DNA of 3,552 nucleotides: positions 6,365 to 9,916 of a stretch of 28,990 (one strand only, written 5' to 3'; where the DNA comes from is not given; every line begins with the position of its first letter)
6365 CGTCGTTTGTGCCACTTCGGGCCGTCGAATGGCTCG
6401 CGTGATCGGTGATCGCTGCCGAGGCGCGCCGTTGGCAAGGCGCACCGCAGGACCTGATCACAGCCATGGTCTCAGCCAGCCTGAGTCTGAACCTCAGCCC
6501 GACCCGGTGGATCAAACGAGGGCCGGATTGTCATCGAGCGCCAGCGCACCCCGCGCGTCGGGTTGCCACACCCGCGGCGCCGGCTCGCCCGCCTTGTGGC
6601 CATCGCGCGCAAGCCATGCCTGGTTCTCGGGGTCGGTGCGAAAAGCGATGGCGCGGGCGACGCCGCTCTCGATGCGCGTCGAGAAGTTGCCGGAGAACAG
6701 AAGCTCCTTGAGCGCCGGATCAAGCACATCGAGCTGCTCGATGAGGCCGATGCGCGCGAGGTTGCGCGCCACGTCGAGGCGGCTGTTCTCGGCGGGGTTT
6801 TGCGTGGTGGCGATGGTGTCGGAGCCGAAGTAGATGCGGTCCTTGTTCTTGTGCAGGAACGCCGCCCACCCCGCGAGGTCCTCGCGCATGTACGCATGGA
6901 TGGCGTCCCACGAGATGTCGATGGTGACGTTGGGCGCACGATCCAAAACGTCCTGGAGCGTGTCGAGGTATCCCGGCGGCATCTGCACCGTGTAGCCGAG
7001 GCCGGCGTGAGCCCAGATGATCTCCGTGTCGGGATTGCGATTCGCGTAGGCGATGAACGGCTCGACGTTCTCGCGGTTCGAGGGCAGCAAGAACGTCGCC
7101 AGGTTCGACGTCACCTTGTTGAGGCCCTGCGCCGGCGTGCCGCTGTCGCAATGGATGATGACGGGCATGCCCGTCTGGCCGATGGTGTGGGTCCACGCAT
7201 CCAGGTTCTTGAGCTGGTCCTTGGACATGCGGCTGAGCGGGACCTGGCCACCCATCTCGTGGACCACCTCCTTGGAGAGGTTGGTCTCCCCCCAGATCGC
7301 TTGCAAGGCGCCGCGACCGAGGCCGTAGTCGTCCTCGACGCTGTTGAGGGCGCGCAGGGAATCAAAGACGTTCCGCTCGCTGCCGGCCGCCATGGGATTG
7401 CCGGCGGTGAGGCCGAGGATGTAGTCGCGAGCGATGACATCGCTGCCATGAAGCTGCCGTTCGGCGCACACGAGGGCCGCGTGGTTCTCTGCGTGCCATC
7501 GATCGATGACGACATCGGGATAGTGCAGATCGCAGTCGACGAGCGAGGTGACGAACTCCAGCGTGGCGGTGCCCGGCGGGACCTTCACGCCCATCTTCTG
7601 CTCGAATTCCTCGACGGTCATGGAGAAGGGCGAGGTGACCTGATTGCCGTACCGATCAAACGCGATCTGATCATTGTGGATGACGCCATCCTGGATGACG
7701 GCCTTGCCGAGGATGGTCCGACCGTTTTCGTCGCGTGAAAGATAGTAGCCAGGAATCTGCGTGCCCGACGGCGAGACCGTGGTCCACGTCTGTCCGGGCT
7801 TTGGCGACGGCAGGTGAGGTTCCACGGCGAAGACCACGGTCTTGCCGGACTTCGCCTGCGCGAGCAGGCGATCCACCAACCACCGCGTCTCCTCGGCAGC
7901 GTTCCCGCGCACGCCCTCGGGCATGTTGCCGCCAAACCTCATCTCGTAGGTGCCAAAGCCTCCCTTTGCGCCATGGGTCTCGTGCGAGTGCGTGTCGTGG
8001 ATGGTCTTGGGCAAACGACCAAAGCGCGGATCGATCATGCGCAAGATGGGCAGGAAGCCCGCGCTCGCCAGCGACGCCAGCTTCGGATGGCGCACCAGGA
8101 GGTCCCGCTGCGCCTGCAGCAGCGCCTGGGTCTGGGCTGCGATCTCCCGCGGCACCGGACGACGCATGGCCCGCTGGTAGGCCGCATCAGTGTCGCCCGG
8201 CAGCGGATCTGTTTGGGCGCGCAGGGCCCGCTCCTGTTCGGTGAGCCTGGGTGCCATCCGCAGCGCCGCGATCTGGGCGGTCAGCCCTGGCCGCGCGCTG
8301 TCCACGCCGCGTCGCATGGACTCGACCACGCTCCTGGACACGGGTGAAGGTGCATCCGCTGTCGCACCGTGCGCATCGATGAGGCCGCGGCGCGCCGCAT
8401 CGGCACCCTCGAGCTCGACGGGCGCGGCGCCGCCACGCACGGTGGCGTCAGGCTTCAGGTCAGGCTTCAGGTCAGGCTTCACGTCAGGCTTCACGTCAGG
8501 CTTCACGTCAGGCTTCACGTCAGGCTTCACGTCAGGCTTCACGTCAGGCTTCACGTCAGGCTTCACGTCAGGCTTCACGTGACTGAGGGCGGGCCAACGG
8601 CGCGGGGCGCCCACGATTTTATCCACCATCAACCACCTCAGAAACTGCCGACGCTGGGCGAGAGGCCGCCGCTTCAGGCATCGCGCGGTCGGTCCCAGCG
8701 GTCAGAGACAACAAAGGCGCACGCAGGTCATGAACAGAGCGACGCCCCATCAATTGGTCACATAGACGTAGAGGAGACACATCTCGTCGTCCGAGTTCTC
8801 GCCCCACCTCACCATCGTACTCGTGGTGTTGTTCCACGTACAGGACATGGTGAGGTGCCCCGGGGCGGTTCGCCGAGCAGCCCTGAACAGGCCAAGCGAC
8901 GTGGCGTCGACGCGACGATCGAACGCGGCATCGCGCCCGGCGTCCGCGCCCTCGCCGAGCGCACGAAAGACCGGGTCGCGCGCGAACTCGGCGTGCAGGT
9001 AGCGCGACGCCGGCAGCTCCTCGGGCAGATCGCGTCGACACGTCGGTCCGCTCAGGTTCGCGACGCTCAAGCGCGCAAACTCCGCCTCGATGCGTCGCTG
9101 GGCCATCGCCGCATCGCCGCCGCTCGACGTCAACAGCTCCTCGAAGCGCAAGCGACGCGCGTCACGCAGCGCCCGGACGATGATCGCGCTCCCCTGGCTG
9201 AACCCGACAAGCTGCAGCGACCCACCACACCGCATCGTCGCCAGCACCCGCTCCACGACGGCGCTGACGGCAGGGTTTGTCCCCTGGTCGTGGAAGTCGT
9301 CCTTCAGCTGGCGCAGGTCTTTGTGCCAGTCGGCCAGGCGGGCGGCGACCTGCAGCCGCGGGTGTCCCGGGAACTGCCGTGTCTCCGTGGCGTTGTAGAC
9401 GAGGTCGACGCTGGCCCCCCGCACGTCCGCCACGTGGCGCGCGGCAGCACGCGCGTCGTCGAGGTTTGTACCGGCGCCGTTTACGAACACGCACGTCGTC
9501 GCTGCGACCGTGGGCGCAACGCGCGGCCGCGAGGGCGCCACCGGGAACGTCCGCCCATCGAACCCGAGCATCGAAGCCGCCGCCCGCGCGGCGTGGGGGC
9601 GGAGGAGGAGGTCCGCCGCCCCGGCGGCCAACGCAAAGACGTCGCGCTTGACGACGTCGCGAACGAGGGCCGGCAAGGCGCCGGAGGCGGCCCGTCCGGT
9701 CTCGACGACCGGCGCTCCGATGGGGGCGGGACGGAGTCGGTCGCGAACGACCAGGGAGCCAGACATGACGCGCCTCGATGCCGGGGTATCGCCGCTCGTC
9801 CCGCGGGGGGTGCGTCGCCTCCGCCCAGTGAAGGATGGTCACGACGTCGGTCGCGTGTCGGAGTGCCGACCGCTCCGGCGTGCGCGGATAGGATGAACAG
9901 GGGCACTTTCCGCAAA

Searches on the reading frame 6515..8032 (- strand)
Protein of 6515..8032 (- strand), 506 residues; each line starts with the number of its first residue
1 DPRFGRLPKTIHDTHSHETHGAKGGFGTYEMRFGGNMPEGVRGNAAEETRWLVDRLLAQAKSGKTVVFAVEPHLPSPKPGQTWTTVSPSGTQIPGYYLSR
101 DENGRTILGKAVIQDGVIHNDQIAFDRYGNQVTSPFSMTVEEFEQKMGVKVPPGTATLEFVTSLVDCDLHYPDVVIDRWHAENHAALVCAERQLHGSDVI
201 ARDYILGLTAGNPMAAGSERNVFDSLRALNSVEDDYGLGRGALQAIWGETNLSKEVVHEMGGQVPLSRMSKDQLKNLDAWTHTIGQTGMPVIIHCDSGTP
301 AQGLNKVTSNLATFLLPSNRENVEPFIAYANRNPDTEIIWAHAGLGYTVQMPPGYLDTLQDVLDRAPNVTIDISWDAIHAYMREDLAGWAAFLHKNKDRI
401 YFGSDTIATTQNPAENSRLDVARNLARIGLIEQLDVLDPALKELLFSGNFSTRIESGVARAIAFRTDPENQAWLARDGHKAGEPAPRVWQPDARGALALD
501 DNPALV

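Call 36: search_solved_structures(query=window:6515-8032:-, max_evalue=1, show_alignments=2)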
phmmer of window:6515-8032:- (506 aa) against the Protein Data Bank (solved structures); distinct sequences matched with E-value up to 1: 1.
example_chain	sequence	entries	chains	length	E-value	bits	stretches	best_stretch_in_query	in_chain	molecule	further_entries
3loq_A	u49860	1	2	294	0.12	14.2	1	252-304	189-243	universal stress protein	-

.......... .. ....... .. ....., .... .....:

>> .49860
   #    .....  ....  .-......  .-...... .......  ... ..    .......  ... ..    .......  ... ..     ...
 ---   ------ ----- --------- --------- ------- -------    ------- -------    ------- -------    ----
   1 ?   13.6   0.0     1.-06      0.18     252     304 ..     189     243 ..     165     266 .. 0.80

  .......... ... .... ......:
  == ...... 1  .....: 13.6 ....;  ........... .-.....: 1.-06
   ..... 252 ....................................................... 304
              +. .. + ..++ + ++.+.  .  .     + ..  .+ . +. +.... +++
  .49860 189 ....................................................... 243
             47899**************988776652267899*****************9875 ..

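Call 38: search_protein_representatives(protein=window:6515-8032:-)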
Query: 506 residues. Proteins with E-value up to 0.001 (for the whole library): 142; up to 1e-10: 51; up to 1e-30: 11. The best 142 are listed.
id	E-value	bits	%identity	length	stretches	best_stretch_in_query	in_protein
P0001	0.0e+00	1105.5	94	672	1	1-504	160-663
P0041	3.7e-139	481.1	50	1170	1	3-497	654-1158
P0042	4.4e-132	457.8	45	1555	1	2-503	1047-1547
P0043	6.6e-132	457.2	49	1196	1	4-497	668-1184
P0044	2.8e-119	415.6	50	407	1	109-495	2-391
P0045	9.4e-101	354.4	43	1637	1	5-496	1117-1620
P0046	9.9e-56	205.9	31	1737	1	4-491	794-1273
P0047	5.2e-49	183.7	36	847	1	59-499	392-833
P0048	1.4e-45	172.4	33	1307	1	55-501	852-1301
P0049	7.4e-44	166.7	29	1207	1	25-504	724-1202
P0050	3.7e-32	128.1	31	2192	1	137-492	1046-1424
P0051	1.7e-30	122.6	33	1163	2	282-413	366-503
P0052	5.8e-30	120.9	29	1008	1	59-480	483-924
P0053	4.3e-26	108.1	35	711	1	288-491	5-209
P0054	1.7e-23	99.6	29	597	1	90-499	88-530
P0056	4.2e-20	88.4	34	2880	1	201-432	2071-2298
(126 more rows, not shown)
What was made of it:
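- Tried and rejected: The exhaustive representative search was needed to see the large relatives (call 38).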

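Call 41: search_protein_families(library=pfam, proteins=[P0041, P0042, P0043, P0045, P0046, P0047], max_evalue=0.001)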
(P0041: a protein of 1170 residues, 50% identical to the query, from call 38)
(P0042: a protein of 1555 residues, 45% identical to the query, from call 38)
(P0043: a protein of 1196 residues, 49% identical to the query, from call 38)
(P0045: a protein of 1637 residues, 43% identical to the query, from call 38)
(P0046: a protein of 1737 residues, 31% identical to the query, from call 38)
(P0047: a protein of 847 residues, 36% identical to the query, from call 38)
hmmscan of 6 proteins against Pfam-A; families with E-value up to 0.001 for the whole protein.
P0041 (1170 aa): 1 family
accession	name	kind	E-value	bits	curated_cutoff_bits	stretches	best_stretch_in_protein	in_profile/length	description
PF04909.20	Amidohydro_2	-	1.3e-05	25.6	26.4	1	936-1110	133-282/289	Amidohydrolase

P0042 (1555 aa): 3 families
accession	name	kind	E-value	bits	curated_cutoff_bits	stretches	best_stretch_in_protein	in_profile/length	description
PF00805.28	Pentapeptide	-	1.3e-13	50.7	20.2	2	939-976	1-38/40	Pentapeptide repeats (8 copies)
PF04909.20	Amidohydro_2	-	1.9e-07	31.5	26.4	1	1321-1456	128-253/289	Amidohydrolase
PF13576.12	Pentapeptide_3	-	0.00042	20.9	27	0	927-969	2-47/48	Pentapeptide repeats (9 copies)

P0043 (1196 aa): 1 family
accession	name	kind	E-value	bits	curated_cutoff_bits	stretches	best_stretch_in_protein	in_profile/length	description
PF04909.20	Amidohydro_2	-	2.4e-07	31.3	26.4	1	963-1100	127-251/289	Amidohydrolase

P0045 (1637 aa): 1 family
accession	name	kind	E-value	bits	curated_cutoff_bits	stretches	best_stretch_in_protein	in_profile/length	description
PF04909.20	Amidohydro_2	-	8.5e-07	29.4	26.4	1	1408-1573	138-282/289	Amidohydrolase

P0046 (1737 aa): 1 family
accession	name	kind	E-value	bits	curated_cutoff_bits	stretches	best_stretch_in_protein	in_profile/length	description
PF04909.20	Amidohydro_2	-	7e-08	33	26.4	1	1104-1205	159-264/289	Amidohydrolase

P0047 (847 aa): 1 family
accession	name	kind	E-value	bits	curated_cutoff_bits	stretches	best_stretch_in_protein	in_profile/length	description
PF04909.20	Amidohydro_2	-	1.9e-08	34.9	26.4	1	590-733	110-247/289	Amidohydrolase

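Call 42: search_protein_families(library=pfam, proteins=[P0048, P0049, P0050, P0051, P0052, P0056], max_evalue=0.001)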
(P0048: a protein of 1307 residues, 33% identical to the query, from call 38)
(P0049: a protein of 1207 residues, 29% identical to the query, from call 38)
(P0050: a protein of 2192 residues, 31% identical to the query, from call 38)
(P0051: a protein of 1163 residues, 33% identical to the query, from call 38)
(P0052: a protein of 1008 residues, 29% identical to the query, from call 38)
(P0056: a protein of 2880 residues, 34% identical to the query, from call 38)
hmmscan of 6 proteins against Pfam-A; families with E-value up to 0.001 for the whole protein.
P0048 (1307 aa): 1 family
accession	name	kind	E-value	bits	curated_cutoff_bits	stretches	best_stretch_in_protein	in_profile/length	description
PF04909.20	Amidohydro_2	-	1.7e-09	38.3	26.4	1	1077-1200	132-248/289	Amidohydrolase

P0049 (1207 aa): 0 families

P0050 (2192 aa): 0 families

P0051 (1163 aa): 1 family
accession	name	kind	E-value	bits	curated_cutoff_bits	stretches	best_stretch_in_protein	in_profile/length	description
PF04909.20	Amidohydro_2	-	7.2e-09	36.2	26.4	1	362-505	127-256/289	Amidohydrolase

P0052 (1008 aa): 1 family
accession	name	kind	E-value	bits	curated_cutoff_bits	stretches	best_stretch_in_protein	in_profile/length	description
PF04909.20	Amidohydro_2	-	8.7e-06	26.1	26.4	1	742-852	153-254/289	Amidohydrolase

P0056 (2880 aa): 1 family
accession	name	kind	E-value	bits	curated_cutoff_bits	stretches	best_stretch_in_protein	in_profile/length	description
PF16013.10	DUF4781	-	1.9e-17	63.5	27.9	1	1305-1496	24-213/310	Domain of unknown function (DUF4781)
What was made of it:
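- On Amidohydrolase superfamily / Pfam Amidohydro_2 (PF04909): Of the ten relatives tested that match PF04909, eight score 29.4-38.3 bits and two fall just below the cut-off (25.6 and 26.1); three further relatives show no match (calls 41, 42).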

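Call 50: find_homologous_proteins(query=window:6515-8032:-, max_evalue=0.00001)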
Query window:6515-8032:- (506 aa): 7 proteins with E <= 0.00001 among 8000 candidates.
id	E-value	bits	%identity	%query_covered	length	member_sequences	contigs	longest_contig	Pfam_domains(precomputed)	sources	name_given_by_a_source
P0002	0.0e+0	1161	100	99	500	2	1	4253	PF04909.21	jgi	-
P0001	0.0e+0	1106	94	100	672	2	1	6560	-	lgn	-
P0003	3.4e-284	961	81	100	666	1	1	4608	-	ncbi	ncbi:MAG: hypothetical protein ACO3JL_11245 [Myxococcota bacterium]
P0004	2.0e-281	952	81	99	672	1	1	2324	-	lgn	-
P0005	1.9e-256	870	75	99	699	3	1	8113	PF04909.21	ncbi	-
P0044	8.8e-119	416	50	77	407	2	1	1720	PF04909.21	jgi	jgi:hypothetical protein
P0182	1.6e-113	398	43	91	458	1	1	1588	PF04909.21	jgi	-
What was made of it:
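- Tried and rejected: The repeat-free query gave only 7 word-sharing relatives (call 50).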

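Call 58: search_solved_structures(query=A4, max_evalue=1, show_alignments=2)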
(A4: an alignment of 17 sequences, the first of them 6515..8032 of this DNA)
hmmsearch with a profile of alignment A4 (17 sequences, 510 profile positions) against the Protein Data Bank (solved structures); distinct sequences matched with E-value up to 1: 4.
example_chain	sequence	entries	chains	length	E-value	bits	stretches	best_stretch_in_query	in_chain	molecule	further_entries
3loq_A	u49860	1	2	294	0.15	14.1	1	252-313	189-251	universal stress protein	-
2ll5_A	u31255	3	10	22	0.36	12.9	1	470-488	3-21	Cyclo-TC1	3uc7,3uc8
5niq_A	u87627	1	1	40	0.36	12.9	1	458-488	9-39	Exendin-4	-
2jof_A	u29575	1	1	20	0.47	12.5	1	470-488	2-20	TRP-CAGE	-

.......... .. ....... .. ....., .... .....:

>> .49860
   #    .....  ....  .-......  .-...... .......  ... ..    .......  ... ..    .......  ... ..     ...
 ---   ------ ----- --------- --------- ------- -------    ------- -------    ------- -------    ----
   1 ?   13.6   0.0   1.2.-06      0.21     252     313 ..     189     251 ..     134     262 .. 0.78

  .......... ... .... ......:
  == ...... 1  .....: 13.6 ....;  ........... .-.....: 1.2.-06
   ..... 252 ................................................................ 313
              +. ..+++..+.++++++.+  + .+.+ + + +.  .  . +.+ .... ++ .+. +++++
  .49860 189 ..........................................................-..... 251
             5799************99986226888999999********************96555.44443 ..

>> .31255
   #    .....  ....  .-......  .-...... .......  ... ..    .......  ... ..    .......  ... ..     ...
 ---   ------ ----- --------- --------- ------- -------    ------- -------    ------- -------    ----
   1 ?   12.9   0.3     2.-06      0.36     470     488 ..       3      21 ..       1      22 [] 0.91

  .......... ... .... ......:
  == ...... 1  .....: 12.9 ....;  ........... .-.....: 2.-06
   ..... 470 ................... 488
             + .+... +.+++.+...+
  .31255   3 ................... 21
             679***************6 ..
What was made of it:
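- On Amidohydrolase superfamily / Pfam Amidohydro_2 (PF04909): PDB sequence searches give nothing significant (calls 36, 58).
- Tried and rejected: PDB sequence searches gave nothing significant (calls 36, 58).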

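Call 69: predict_structure(alignment_id=A4)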
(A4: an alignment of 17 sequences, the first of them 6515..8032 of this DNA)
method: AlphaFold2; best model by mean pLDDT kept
length: 506 residues; sequences in the alignment: 17
mean_pLDDT: 80.1   pTM: 0.84
mean pLDDT of the five models: 80.1, 80.0, 79.5, 75.5, 74.3
residues with pLDDT >= 90: 196; 70-90: 201; 50-70: 60; < 50: 49
segments of 3 or more residues with pLDDT < 50: 1-34, 84-94, 408-410
pLDDT, mean of each block of 10 residues (from residue 1): 27 34 41 56 78 80 71 56 45 57 75 94 79 89 88 88 69 76 88 93 85 87 94 95 87 71 80 95 94 88 78 86 96 94 83 92 97 82 91 95 62 58 82 92 86 92 97 95 94 89 87
secondary structure, 60 per line:
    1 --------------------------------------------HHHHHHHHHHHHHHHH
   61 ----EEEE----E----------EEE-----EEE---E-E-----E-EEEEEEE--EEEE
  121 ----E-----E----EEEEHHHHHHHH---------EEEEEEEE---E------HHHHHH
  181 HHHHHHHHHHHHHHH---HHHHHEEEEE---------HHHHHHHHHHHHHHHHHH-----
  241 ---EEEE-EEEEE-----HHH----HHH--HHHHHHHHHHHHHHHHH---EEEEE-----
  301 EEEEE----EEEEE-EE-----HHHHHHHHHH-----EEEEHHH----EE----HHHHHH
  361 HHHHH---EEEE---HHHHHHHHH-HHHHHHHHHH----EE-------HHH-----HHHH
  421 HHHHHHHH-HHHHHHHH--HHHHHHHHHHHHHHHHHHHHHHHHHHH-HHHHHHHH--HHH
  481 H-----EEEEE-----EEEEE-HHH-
elements in order: H45-60 E65-68 E84-86 E92-94 E108-114 E117-120 E136-139 H140-147 E157-164 H175-195 H199-203 E204-208 H218-235 E244-247 E249-253 H271-287 E291-295 E301-305 E310-314 H323-332 E338-341 H355-365 E369-372 H376-384 H386-395 H417-428 H430-437 H440-466 H468-475 H478-481 E487-491 E497-501
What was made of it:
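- On Amidohydrolase superfamily / Pfam Amidohydro_2 (PF04909): AF2 model of residues 201-706: pLDDT 80, pTM 0.84 (call 69).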

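Call 72: fold_search(model_id=the predicted structure, library=pdb)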
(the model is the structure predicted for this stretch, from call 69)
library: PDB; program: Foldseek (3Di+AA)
matches with E <= 10: 1096; with E <= 0.001: 20
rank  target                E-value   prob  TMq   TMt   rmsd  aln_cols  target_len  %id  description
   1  3irs_A                1.2e-05  1.00  0.28  0.46  12.6       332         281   15  CRYSTAL STRUCTURE OF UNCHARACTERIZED TIM-BARREL PROTEIN BB4693 FROM Bordetella bronchiseptica (released 2009-09-01)
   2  4dia                  1.3e-05  1.00  0.29  0.48   5.8       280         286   11  CRYSTAL STRUCTURE OF THE D248N mutant of 2-PYRONE-4,6-DICARBOXYLIC ACID HYDROLASE FROM SPHINGOMONAS PAUCIMOBILIS complex (released 2012-10-03)
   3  4di8_A                1.4e-05  1.00  0.26  0.41   8.8       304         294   12  CRYSTAL STRUCTURE OF THE D248A mutant of 2-PYRONE-4,6-DICARBOXYLIC ACID HYDROLASE FROM SPHINGOMONAS PAUCIMOBILIS compl (released 2012-10-03)
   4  4di9                  3.4e-05  1.00  0.32  0.51   6.1       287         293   12  CRYSTAL STRUCTURE OF THE D248A mutant of 2-PYRONE-4,6-DICARBOXYLIC ACID HYDROLASE FROM SPHINGOMONAS PAUCIMOBILIS complex (released 2012-10-03)
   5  4lal_D                4.8e-05  1.00  0.29  0.38  12.6       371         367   12  Crystal structure of Cordyceps militaris IDCase D323A mutant in complex with 5-carboxyl-uracil (released 2013-10-02)
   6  4d8l                  5.3e-05  1.00  0.28  0.45   8.1       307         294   13  Crystal structure of the 2-pyrone-4,6-dicarboxylic acid hydrolase from sphingomonas paucimobilis (released 2012-01-25)
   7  3cjp_A                6.6e-05  1.00  0.25  0.43   9.1       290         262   13  Crystal structure of an uncharacterized amidohydrolase CAC3332 from Clostridium acetobutylicum (released 2008-03-25)
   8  4lal_B                9.2e-05  1.00  0.29  0.37  12.6       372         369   11  Crystal structure of Cordyceps militaris IDCase D323A mutant in complex with 5-carboxyl-uracil (released 2013-10-02)
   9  4lam_A                1.0e-04  1.00  0.32  0.42  12.6       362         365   12  Crystal structure of Cordyceps militaris IDCase D323N mutant in complex with 5-carboxyl-uracil (released 2013-10-02)
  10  4do7_A                1.7e-04  1.00  0.26  0.41   9.6       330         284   11  Crystal structure of an amidohydrolase (cog3618) from burkholderia multivorans (target efi-500235) with bound zn, spac (released 2012-02-29)
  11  4dlf                  1.9e-04  1.00  0.26  0.41   7.7       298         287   12  Crystal structure of an amidohydrolase (COG3618) from burkholderia multivorans (TARGET EFI-500235) with bound ZN, space  (released 2012-02-29)
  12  6omp_A                3.1e-04  0.98  0.25  0.33  12.6       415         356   11  Crystal structure of apo PtmU3 (released 2019-07-24)
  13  2hbx_A                3.6e-04  1.00  0.29  0.40   7.8       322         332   13  Crystal Structure of alpha-Amino-beta-Carboxymuconate-epsilon-Semialdehyde-Decarboxylase (ACMSD) (released 2006-09-19)
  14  2hbv_A                4.0e-04  1.00  0.28  0.39  14.6       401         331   12  Crystal Structure of alpha-Amino-beta-Carboxymuconate-epsilon-Semialdehyde-Decarboxylase (ACMSD) (released 2006-09-19)
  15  1f61_A                4.5e-04  0.95  0.21  0.25  14.1       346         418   12  CRYSTAL STRUCTURE OF ISOCITRATE LYASE FROM MYCOBACTERIUM TUBERCULOSIS (released 2000-08-30)
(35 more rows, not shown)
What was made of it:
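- On Amidohydrolase superfamily / Pfam Amidohydro_2 (PF04909): Foldseek E is 1e-5 (call 72).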

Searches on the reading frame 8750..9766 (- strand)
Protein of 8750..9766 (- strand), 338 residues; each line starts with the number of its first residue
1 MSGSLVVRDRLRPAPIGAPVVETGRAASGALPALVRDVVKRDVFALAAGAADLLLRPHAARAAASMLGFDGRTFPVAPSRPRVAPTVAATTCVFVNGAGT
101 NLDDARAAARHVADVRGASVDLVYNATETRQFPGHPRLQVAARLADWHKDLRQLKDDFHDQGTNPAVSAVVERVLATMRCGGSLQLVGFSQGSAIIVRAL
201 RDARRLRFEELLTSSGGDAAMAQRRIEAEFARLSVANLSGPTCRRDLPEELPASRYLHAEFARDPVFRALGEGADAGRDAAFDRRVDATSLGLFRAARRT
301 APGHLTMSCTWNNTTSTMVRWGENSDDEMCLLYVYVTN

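Call 4: search_protein_families(library=pfam, proteins=[window:8750-9766:-], max_evalue=0.1)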
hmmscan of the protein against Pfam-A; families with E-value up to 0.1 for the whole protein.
window:8750-9766:- (338 aa): 1 family
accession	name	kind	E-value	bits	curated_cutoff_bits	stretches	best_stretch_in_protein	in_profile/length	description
PF03712.20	Cu2_monoox_C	-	0.00076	19.4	23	1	304-335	102-134/157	Copper type II ascorbate-dependent monooxygenase, C-terminal domain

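Call 5: search_protein_families(library=ncbifam, proteins=[window:8750-9766:-], max_evalue=0.1)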
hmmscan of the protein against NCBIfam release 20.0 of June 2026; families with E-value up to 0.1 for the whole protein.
window:8750-9766:- (338 aa): 1 family
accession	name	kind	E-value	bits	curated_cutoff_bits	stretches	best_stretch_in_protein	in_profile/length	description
TIGR04029.1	CMD_Avi_7170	hypoth_equivalog_domain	0.0032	18.3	100.75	1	99-180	12-91/174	CMD domain protein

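Call 45: find_encoding_contigs(protein=window:8750-9766:-, flank=10000)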
Protein window:8750-9766:- (338 aa): 6 contigs read that carry it; 5 places shown.
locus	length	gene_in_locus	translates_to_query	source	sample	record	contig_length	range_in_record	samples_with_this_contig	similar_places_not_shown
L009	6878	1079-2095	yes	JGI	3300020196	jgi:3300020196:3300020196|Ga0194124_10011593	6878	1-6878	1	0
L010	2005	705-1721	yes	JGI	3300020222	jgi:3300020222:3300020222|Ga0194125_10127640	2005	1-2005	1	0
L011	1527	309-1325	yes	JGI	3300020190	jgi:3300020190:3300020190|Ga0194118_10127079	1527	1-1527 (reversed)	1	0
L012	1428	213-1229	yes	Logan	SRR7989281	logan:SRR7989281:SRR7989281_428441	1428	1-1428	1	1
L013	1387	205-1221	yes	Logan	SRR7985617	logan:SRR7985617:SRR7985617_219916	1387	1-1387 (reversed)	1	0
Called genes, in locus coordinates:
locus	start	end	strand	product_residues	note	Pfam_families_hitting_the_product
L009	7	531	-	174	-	PF00291:PALP (weak)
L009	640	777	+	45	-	-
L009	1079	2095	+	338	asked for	-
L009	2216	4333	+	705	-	-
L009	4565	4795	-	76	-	PF05221:AdoHcyase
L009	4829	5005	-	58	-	-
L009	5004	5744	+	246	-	PF19830:DUF6311, PF25853:DUF6311_C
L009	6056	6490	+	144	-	PF02311:AraC_binding (weak), PF07883:Cupin_2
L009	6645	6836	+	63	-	-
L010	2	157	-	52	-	?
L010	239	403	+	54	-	-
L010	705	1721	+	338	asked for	-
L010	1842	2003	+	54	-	?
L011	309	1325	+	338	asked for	-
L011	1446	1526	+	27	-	?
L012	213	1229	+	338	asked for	-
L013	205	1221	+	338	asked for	-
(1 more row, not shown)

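Call 48: find_encoding_contigs(protein=window:8750-9766:-, flank=10000, max_places=10)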
Protein window:8750-9766:- (338 aa): 6 contigs read that carry it; 5 places shown.
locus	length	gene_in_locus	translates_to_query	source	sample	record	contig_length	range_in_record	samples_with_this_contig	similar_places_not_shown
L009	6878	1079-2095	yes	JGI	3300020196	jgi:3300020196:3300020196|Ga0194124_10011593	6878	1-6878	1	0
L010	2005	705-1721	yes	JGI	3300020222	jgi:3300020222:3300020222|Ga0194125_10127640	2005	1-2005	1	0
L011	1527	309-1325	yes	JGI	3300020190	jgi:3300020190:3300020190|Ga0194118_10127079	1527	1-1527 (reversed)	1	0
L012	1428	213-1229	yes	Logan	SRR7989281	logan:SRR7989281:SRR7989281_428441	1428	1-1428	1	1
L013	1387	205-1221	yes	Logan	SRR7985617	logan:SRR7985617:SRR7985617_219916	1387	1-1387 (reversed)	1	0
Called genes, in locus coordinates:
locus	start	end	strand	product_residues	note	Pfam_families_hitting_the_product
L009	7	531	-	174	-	PF00291:PALP (weak)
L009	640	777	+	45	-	-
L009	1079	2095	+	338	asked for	-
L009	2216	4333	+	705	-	-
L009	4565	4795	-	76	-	PF05221:AdoHcyase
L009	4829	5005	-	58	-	-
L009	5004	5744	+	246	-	PF19830:DUF6311, PF25853:DUF6311_C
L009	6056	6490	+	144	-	PF02311:AraC_binding (weak), PF07883:Cupin_2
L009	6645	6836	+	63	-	-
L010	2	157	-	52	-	?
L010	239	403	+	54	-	-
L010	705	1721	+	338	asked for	-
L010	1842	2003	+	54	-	?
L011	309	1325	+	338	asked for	-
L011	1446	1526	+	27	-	?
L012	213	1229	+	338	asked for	-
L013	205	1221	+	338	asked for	-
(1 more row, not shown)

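Call 80: search_protein_families(library=padloc, proteins=[window:8750-9766:-], max_evalue=0.01)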
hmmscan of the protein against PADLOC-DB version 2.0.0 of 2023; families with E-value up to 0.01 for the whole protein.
window:8750-9766:- (338 aa): 0 families

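Call 81: search_protein_families(library=phrogs, proteins=[window:8750-9766:-], max_evalue=0.01)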
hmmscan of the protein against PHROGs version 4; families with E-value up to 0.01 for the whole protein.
window:8750-9766:- (338 aa): 0 families
